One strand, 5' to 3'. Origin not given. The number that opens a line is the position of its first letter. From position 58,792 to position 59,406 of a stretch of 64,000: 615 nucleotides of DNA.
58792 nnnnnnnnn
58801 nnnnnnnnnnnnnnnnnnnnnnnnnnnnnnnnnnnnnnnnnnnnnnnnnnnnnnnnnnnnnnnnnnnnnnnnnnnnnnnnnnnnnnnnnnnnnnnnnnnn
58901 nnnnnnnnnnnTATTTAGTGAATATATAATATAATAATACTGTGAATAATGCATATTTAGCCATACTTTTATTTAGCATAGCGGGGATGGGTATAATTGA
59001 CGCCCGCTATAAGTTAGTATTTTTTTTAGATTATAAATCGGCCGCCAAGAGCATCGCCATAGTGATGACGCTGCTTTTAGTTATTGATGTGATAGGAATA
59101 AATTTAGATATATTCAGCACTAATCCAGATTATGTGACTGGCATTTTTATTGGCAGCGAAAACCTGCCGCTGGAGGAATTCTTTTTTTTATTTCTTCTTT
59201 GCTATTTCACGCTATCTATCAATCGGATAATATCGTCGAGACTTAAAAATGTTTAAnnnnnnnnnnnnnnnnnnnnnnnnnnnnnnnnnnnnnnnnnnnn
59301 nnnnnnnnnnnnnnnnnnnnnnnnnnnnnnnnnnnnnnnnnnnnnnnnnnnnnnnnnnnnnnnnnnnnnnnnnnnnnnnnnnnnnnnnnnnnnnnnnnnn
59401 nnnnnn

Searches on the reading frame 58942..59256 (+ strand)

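Call 3: search_protein_families(library=pfam, proteins=[window:58942-59256:+], max_evalue=0.01)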
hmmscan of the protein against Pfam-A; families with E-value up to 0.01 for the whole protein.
window:58942-59256:+ (104 aa): 1 family
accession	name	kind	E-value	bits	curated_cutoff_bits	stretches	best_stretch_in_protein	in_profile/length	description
PF18916.5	Lycopene_cyc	-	0.00023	22.1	27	1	3-93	2-88/92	Lycopene cyclase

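Call 4: search_protein_families(library=ncbifam, proteins=[window:58942-59256:+], max_evalue=0.01)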
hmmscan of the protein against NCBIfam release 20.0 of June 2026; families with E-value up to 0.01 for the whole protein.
window:58942-59256:+ (104 aa): 1 family
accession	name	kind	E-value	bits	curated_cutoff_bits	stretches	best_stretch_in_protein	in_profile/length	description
TIGR03462.1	CarR_dom_SF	subfamily_domain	1.8e-15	57.3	39.4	1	4-92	2-87/89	lycopene cyclase domain-containing protein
